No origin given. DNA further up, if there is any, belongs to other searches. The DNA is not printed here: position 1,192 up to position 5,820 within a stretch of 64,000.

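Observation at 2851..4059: An essential IleRS carries two apparently catalytically complete histidine-phosphatase modules inside its catalytic core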

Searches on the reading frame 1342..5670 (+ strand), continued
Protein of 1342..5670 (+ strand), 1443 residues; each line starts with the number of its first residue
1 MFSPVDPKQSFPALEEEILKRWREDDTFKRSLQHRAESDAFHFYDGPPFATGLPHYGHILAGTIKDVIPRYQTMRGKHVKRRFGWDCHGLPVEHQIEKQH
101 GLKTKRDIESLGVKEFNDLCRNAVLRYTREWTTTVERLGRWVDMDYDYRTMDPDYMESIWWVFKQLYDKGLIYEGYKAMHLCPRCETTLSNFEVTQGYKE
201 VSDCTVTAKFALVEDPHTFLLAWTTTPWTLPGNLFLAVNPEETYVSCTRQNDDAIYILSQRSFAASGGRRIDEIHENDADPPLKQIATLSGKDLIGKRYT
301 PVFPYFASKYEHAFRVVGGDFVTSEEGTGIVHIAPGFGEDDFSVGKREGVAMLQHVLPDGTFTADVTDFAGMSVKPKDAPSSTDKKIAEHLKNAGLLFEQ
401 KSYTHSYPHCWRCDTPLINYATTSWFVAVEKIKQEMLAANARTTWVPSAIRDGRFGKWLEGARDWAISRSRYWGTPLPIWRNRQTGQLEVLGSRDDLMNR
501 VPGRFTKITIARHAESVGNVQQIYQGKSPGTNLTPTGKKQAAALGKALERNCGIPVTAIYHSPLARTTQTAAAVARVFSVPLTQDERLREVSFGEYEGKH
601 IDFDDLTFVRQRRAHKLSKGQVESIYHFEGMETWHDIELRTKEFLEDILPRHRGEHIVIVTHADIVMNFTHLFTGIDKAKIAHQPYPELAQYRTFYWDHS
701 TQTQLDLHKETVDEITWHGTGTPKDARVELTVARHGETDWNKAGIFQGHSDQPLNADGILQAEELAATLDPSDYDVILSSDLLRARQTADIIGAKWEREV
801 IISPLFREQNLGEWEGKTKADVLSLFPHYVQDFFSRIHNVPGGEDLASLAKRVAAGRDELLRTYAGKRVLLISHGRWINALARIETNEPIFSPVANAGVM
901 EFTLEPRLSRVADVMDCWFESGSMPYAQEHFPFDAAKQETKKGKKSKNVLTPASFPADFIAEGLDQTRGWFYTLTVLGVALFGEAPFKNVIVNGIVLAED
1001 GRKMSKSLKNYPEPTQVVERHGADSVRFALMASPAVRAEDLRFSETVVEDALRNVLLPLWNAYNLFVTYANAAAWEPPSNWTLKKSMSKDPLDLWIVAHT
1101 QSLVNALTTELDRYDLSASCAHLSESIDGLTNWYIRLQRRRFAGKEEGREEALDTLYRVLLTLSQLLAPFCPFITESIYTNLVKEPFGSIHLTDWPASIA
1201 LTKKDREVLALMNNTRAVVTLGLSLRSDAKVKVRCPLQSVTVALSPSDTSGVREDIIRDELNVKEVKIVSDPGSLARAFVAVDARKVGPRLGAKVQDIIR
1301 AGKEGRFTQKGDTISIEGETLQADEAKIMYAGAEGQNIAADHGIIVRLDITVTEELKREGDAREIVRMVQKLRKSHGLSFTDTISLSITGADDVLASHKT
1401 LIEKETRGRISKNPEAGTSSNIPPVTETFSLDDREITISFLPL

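Call 25: find_homologous_proteins(query=window:1342-5670:+, max_evalue=1e-20)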
Query window:1342-5670:+ (1443 aa): 8000 proteins with E <= 1e-20 among 8000 candidates; the best 120 are listed.
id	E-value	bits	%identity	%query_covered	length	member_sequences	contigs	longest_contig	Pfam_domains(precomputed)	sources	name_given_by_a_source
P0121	0.0e+0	3363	100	100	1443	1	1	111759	PF09334.18,PF08264.20,PF00133.29,PF19302.5,PF00300.28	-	-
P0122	0.0e+0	2138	65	100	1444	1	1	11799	PF09334.18,PF08264.20,PF00133.29,PF19302.5,PF00300.28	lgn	-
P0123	0.0e+0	2102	64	93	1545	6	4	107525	PF09334.18,PF08264.20,PF00133.29,PF19302.5,PF00300.28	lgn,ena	-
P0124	0.0e+0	2014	60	100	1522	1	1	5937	PF09334.18,PF08264.20,PF00133.29,PF19302.5,PF00300.28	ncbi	-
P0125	0.0e+0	1944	60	100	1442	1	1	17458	PF09334.18,PF08264.20,PF00133.29,PF19302.5,PF00300.28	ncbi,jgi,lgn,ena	ncbi:MAG: class I tRNA ligase family protein [Candidatus Peribacteraceae bacterium]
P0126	0.0e+0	1939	60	99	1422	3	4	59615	PF09334.18,PF08264.20,PF00133.29,PF19302.5,PF00300.28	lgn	-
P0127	0.0e+0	1928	61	98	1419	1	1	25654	PF09334.18,PF08264.20,PF00133.29,PF19302.5,PF00300.28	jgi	jgi:isoleucyl-tRNA synthetase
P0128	0.0e+0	1917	60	98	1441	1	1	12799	PF09334.18,PF08264.20,PF00133.29,PF19302.5,PF00300.28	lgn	-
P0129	0.0e+0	1912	59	99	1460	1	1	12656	PF09334.18,PF08264.20,PF00133.29,PF19302.5,PF00300.28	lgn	-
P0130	0.0e+0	1910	58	100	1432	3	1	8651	PF09334.18,PF08264.20,PF00133.29,PF19302.5,PF00300.28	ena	-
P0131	0.0e+0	1907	60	99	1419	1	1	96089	PF09334.18,PF08264.20,PF00133.29,PF19302.5,PF00300.28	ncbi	-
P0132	0.0e+0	1904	59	99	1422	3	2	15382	PF09334.18,PF08264.20,PF00133.29,PF19302.5,PF00300.28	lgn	-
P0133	0.0e+0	1903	59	100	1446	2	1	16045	PF09334.18,PF08264.20,PF00133.29,PF19302.5,PF00300.28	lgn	-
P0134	0.0e+0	1895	58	100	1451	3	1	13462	PF09334.18,PF08264.20,PF00133.29,PF19302.5,PF00300.28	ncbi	-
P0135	0.0e+0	1893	58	100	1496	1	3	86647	PF09334.18,PF08264.20,PF00133.29,PF19302.5,PF00300.28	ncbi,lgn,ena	-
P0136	0.0e+0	1893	59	100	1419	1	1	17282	PF09334.18,PF08264.20,PF00133.29,PF19302.5,PF00300.28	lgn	-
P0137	0.0e+0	1882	59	98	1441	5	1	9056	PF09334.18,PF08264.20,PF00133.29,PF19302.5,PF00300.28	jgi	jgi:isoleucyl-tRNA synthetase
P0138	0.0e+0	1881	59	100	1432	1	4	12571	PF09334.18,PF08264.20,PF00133.29,PF19302.5,PF00300.28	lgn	-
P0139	0.0e+0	1877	58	100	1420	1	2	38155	PF09334.18,PF08264.20,PF00133.29,PF19302.5,PF00300.28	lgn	-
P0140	0.0e+0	1874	57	100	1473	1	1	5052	PF09334.18,PF08264.20,PF00133.29,PF19302.5,PF00300.28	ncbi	-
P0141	0.0e+0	1870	58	100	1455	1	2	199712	PF09334.18,PF08264.20,PF00133.29,PF19302.5,PF00300.28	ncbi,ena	-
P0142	0.0e+0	1870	58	98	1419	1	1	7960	PF09334.18,PF08264.20,PF00133.29,PF19302.5,PF00300.28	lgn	-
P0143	0.0e+0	1869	58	100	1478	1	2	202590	PF09334.18,PF08264.20,PF00133.29,PF19302.5,PF00300.28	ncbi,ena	-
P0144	0.0e+0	1866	58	100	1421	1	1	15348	PF09334.18,PF08264.20,PF00133.29,PF19302.5,PF00300.28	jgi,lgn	-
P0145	0.0e+0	1862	59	96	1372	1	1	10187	PF09334.18,PF08264.20,PF00133.29,PF19302.5,PF00300.28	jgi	-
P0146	0.0e+0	1861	57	100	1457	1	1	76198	PF09334.18,PF08264.20,PF00133.29,PF19302.5,PF00300.28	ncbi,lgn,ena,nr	ncbi:MAG: isoleucyl-tRNA synthetase [Candidatus Peregrinibacteria bacterium Greene0416_19]|nr:MAG: i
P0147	0.0e+0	1861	59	98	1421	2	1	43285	PF09334.18,PF08264.20,PF00133.29,PF19302.5,PF00300.28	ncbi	ncbi:MAG: class I tRNA ligase family protein [Candidatus Peribacteraceae bacterium]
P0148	0.0e+0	1854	58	98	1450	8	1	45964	PF09334.18,PF08264.20,PF00133.29,PF19302.5,PF00300.28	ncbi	-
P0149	0.0e+0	1854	58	98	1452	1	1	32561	PF09334.18,PF08264.20,PF00133.29,PF24135.2,PF19302.5,PF00300.28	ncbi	-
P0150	0.0e+0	1850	59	98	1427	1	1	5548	PF09334.18,PF08264.20,PF00133.29,PF19302.5,PF00300.28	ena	-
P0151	0.0e+0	1849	54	85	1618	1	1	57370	PF13673.14,PF09334.18,PF08264.20,PF13508.14,PF00133.29,PF19302.5,PF00300.28,PF00583.32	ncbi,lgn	-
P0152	0.0e+0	1845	57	99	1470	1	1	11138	PF09334.18,PF08264.20,PF00133.29,PF19302.5,PF00300.28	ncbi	-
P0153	0.0e+0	1841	57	100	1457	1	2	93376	PF09334.18,PF08264.20,PF00133.29,PF19302.5,PF00300.28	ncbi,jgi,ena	-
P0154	0.0e+0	1838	57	100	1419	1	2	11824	PF09334.18,PF08264.20,PF00133.29,PF19302.5,PF00300.28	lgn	-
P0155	0.0e+0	1835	57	100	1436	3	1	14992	PF09334.18,PF08264.20,PF00133.29,PF19302.5,PF00300.28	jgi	-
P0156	0.0e+0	1834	58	98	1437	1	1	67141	PF09334.18,PF08264.20,PF00133.29,PF19302.5,PF00300.28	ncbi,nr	ncbi:MAG: class I tRNA ligase family protein [Candidatus Peribacteraceae bacterium]|nr:class I tRNA 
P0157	0.0e+0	1834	57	100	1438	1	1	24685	PF09334.18,PF08264.20,PF00133.29,PF19302.5,PF00300.28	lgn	-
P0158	0.0e+0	1829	56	99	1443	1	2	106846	PF09334.18,PF08264.20,PF00133.29,PF19302.5,PF00300.28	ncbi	-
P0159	0.0e+0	1829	57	99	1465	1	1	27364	PF09334.18,PF08264.20,PF00133.29,PF19302.5,PF00300.28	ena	-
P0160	0.0e+0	1828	57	98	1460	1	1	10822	PF09334.18,PF08264.20,PF00133.29,PF19302.5,PF00300.28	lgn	-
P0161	0.0e+0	1827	57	98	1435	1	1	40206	PF09334.18,PF08264.20,PF00133.29,PF19302.5,PF00300.28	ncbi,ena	-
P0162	0.0e+0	1824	57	100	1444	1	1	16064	PF09334.18,PF08264.20,PF00133.29,PF19302.5,PF00300.28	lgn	-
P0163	0.0e+0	1822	57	98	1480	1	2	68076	PF09334.18,PF08264.20,PF00133.29,PF19302.5,PF00300.28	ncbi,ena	-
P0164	0.0e+0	1822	56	100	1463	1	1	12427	PF09334.18,PF08264.20,PF00133.29,PF19302.5,PF00300.28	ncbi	-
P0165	0.0e+0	1821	58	93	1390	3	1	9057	PF09334.18,PF08264.20,PF00133.29,PF00300.28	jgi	jgi:isoleucyl-tRNA synthetase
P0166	0.0e+0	1818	57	100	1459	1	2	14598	PF09334.18,PF08264.20,PF00133.29,PF19302.5,PF00300.28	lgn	-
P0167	0.0e+0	1817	57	98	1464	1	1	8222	PF09334.18,PF08264.20,PF00133.29,PF19302.5,PF00300.28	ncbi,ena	-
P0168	0.0e+0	1816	56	99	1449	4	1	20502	PF09334.18,PF08264.20,PF00133.29,PF19302.5,PF00300.28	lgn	-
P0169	0.0e+0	1815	57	98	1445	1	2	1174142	PF09334.18,PF08264.20,PF00133.29,PF19302.5,PF00300.28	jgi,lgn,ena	-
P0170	0.0e+0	1814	56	100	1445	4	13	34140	PF09334.18,PF08264.20,PF00133.29,PF19302.5,PF00300.28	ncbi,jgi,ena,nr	ncbi:hypothetical protein A3A67_04350 [Candidatus Peribacteria bacterium RIFCSPLOWO2_01_FULL_51_18]|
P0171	0.0e+0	1812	57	98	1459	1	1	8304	PF09334.18,PF08264.20,PF00133.29,PF19302.5,PF00300.28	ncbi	-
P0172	0.0e+0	1811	55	99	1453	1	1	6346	PF09334.18,PF08264.20,PF00133.29,PF19302.5,PF00300.28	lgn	-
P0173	0.0e+0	1807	57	98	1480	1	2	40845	PF09334.18,PF08264.20,PF00133.29,PF19302.5,PF00300.28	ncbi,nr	ncbi:class I tRNA ligase family protein [Candidatus Peregrinibacteria bacterium]|nr:class I tRNA lig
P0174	0.0e+0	1805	56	98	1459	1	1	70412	PF09334.18,PF08264.20,PF00133.29,PF19302.5,PF00300.28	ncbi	-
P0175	0.0e+0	1805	57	98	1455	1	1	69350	PF09334.18,PF08264.20,PF00133.29,PF19302.5,PF00300.28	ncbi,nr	ncbi:MAG: class I tRNA ligase family protein [Candidatus Peribacteraceae bacterium]|nr:class I tRNA 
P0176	0.0e+0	1803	55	100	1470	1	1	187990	PF09334.18,PF08264.20,PF00133.29,PF19302.5,PF00300.28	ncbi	-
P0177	0.0e+0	1800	56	98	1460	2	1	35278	PF09334.18,PF08264.20,PF00133.29,PF19302.5,PF00300.28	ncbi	-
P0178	0.0e+0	1796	56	97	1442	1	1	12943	PF09334.18,PF08264.20,PF00133.29,PF19302.5,PF00300.28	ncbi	-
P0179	0.0e+0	1795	56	97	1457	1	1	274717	PF09334.18,PF08264.20,PF00133.29,PF19302.5,PF00300.28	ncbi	-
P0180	0.0e+0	1793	56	98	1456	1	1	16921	PF09334.18,PF08264.20,PF00133.29,PF19302.5,PF00300.28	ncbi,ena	-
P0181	0.0e+0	1790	56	62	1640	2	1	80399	PF09334.18,PF08264.20,PF00133.29,PF19302.5,PF00300.28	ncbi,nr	ncbi:hypothetical protein AUJ46_04855 [Candidatus Peregrinibacteria bacterium CG1_02_54_53]|nr:MAG: 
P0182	0.0e+0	1790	55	99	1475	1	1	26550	PF09334.18,PF08264.20,PF00133.29,PF19302.5,PF00300.28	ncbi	-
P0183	0.0e+0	1789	55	100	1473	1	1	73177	PF09334.18,PF08264.20,PF00133.29,PF19302.5,PF00300.28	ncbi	-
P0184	0.0e+0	1786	55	100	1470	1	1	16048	PF09334.18,PF08264.20,PF00133.29,PF19302.5,PF00300.28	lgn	-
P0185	0.0e+0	1778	55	100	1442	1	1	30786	PF09334.18,PF08264.20,PF00133.29,PF19302.5,PF00300.28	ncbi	-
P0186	0.0e+0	1777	55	98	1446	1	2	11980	PF09334.18,PF08264.20,PF00133.29,PF19302.5,PF00300.28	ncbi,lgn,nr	ncbi:class I tRNA ligase family protein [Patescibacteria group bacterium]|nr:class I tRNA ligase fam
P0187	0.0e+0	1777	56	97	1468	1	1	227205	PF09334.18,PF08264.20,PF00133.29,PF19302.5,PF00300.28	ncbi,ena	-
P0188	0.0e+0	1776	55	98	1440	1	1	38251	PF09334.18,PF08264.20,PF00133.29,PF19302.5,PF00300.28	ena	-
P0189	0.0e+0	1775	55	100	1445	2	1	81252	PF09334.18,PF08264.20,PF00133.29,PF19302.5,PF00300.28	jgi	jgi:isoleucyl-tRNA synthetase/bisphosphoglycerate-dependent phosphoglycerate mutase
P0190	0.0e+0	1771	55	100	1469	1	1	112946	PF09334.18,PF08264.20,PF00133.29,PF19302.5,PF00300.28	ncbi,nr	ncbi:MAG: class I tRNA ligase family protein [Candidatus Peregrinibacteria bacterium]|nr:class I tRN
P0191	0.0e+0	1770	54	100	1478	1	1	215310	PF09334.18,PF08264.20,PF00133.29,PF19302.5,PF00300.28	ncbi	-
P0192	0.0e+0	1770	55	97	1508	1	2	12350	PF09334.18,PF08264.20,PF00133.29,PF19302.5,PF00300.28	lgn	-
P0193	0.0e+0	1769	54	100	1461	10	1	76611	PF09334.18,PF08264.20,PF00133.29,PF19302.5,PF00300.28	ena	-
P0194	0.0e+0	1768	56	98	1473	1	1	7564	PF09334.18,PF08264.20,PF00133.29,PF19302.5,PF00300.28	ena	-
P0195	0.0e+0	1765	55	99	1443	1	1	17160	PF09334.18,PF08264.20,PF00133.29,PF19302.5,PF00300.28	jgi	jgi:isoleucyl-tRNA synthetase/bisphosphoglycerate-dependent phosphoglycerate mutase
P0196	0.0e+0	1765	55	100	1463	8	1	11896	PF09334.18,PF08264.20,PF00133.29,PF19302.5,PF00300.28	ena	-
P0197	0.0e+0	1764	56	100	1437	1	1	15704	PF09334.18,PF08264.20,PF00133.29,PF19302.5,PF00300.28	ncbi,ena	-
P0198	0.0e+0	1762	56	97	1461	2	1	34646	PF09334.18,PF08264.20,PF00133.29,PF19302.5,PF00300.28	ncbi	-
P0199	0.0e+0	1762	54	98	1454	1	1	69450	PF09334.18,PF08264.20,PF00133.29,PF19302.5,PF00300.28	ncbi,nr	ncbi:MAG: class I tRNA ligase family protein [Candidatus Peribacteraceae bacterium]|nr:class I tRNA 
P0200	0.0e+0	1760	55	100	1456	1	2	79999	PF09334.18,PF08264.20,PF00133.29,PF19302.5,PF00300.28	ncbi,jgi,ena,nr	ncbi:hypothetical protein COU80_01920 [Candidatus Peregrinibacteria bacterium CG10_big_fil_rev_8_21_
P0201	0.0e+0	1758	56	97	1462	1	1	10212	PF09334.18,PF08264.20,PF00133.29,PF19302.5,PF00300.28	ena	-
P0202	0.0e+0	1757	55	100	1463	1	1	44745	PF09334.18,PF08264.20,PF00133.29,PF19302.5,PF00300.28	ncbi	-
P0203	0.0e+0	1756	56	99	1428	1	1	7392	PF09334.18,PF08264.20,PF00133.29,PF19302.5,PF00300.28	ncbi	-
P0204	0.0e+0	1756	55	97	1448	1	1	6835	PF09334.18,PF08264.20,PF00133.29,PF19302.5,PF00300.28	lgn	-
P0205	0.0e+0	1755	54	100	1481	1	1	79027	PF09334.18,PF08264.20,PF00133.29,PF19302.5,PF00300.28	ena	-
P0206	0.0e+0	1754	53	100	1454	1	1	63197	PF09334.18,PF08264.20,PF00133.29,PF19302.5,PF00300.28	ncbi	-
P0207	0.0e+0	1754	55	98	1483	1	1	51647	PF09334.18,PF08264.20,PF00133.29,PF19302.5,PF00300.28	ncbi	-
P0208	0.0e+0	1754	55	98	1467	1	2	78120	PF09334.18,PF08264.20,PF00133.29,PF19302.5,PF00300.28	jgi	jgi:isoleucyl-tRNA synthetase/broad specificity phosphatase PhoE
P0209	0.0e+0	1752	55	97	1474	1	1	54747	PF09334.18,PF08264.20,PF00133.29,PF19302.5,PF00300.28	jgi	-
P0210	0.0e+0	1748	55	97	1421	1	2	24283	PF09334.18,PF08264.20,PF00133.29,PF19302.5,PF00300.28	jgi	jgi:isoleucyl-tRNA synthetase/bisphosphoglycerate-dependent phosphoglycerate mutase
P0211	0.0e+0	1748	54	100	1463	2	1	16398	PF09334.18,PF08264.20,PF00133.29,PF19302.5,PF00300.28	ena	-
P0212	0.0e+0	1748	55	100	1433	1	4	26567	PF09334.18,PF08264.20,PF00133.29,PF19302.5,PF00300.28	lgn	-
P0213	0.0e+0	1748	54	100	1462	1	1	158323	PF09334.18,PF08264.20,PF00133.29,PF19302.5,PF00300.28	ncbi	-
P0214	0.0e+0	1747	55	98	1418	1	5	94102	PF09334.18,PF08264.20,PF00133.29,PF19302.5,PF00300.28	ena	-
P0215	0.0e+0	1745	55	98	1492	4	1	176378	PF09334.18,PF08264.20,PF00133.29,PF19302.5,PF00300.28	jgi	-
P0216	0.0e+0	1745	55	98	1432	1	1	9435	PF09334.18,PF08264.20,PF00133.29,PF19302.5,PF00300.28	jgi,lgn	-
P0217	0.0e+0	1743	55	98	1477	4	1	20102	PF09334.18,PF08264.20,PF00133.29,PF19302.5,PF00300.28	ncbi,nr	ncbi:MAG: class I tRNA ligase family protein [bacterium]|nr:class I tRNA ligase family protein [bact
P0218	0.0e+0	1742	55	97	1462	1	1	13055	PF09334.18,PF08264.20,PF00133.29,PF19302.5,PF00300.28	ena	-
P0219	0.0e+0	1741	55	99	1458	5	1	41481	PF09334.18,PF08264.20,PF00133.29,PF19302.5,PF00300.28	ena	-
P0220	0.0e+0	1739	55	98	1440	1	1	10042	PF09334.18,PF08264.20,PF00133.29,PF19302.5,PF00300.28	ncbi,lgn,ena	-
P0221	0.0e+0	1739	54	100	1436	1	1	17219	PF09334.18,PF08264.20,PF00133.29,PF19302.5,PF00300.28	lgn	-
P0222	0.0e+0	1737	55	98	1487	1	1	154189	PF09334.18,PF08264.20,PF00133.29,PF19302.5,PF00300.28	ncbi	-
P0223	0.0e+0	1735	54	100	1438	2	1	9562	PF09334.18,PF08264.20,PF00133.29,PF19302.5,PF00300.28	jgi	jgi:isoleucyl-tRNA synthetase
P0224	0.0e+0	1734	53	100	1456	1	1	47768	PF09334.18,PF08264.20,PF00133.29,PF19302.5,PF00300.28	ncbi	-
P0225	0.0e+0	1732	54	100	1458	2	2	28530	PF09334.18,PF08264.20,PF00133.29,PF19302.5,PF00300.28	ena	-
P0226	0.0e+0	1732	54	100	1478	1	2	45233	PF09334.18,PF08264.20,PF00133.29,PF19302.5,PF00300.28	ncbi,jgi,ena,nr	ncbi:hypothetical protein COU76_02785 [Candidatus Peregrinibacteria bacterium CG10_big_fil_rev_8_21_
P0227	0.0e+0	1732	55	99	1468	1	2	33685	PF09334.18,PF08264.20,PF00133.29,PF19302.5,PF00300.28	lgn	-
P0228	0.0e+0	1731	55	97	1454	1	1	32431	PF09334.18,PF08264.20,PF00133.29,PF19302.5,PF00300.28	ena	-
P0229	0.0e+0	1730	55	100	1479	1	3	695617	PF09334.18,PF08264.20,PF00133.29,PF19302.5,PF00300.28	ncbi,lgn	-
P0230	0.0e+0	1730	54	99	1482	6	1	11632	PF09334.18,PF08264.20,PF00133.29,PF19302.5,PF00300.28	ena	-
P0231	0.0e+0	1729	54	98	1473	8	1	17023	PF09334.18,PF08264.20,PF00133.29,PF19302.5,PF00300.28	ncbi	ncbi:MAG: class I tRNA ligase family protein [Patescibacteria group bacterium]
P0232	0.0e+0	1726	54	98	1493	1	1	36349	PF09334.18,PF08264.20,PF00133.29,PF19302.5,PF00300.28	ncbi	-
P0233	0.0e+0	1725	55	97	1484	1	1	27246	PF09334.18,PF08264.20,PF00133.29,PF19302.5,PF00300.28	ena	-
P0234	0.0e+0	1725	54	100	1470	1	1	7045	PF09334.18,PF08264.20,PF00133.29,PF19302.5,PF00300.28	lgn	-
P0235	0.0e+0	1724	54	98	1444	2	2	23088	PF09334.18,PF08264.20,PF00133.29,PF19302.5,PF00300.28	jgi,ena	-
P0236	0.0e+0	1719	54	100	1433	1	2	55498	PF09334.18,PF08264.20,PF00133.29,PF19302.5,PF00300.28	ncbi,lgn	-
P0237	0.0e+0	1715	54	100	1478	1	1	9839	PF09334.18,PF08264.20,PF00133.29,PF19302.5,PF00300.28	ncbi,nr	ncbi:class I tRNA ligase family protein [Candidatus Peregrinibacteria bacterium]|nr:class I tRNA lig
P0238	0.0e+0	1712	55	98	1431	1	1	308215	PF09334.18,PF08264.20,PF00133.29,PF19302.5,PF00300.28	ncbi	-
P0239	0.0e+0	1709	55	97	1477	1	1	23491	PF09334.18,PF08264.20,PF00133.29,PF19302.5,PF00300.28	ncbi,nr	ncbi:class I tRNA ligase family protein [Candidatus Peregrinibacteria bacterium]|nr:class I tRNA lig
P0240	0.0e+0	1709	54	98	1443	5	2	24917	PF09334.18,PF08264.20,PF00133.29,PF19302.5,PF00300.28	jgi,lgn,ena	-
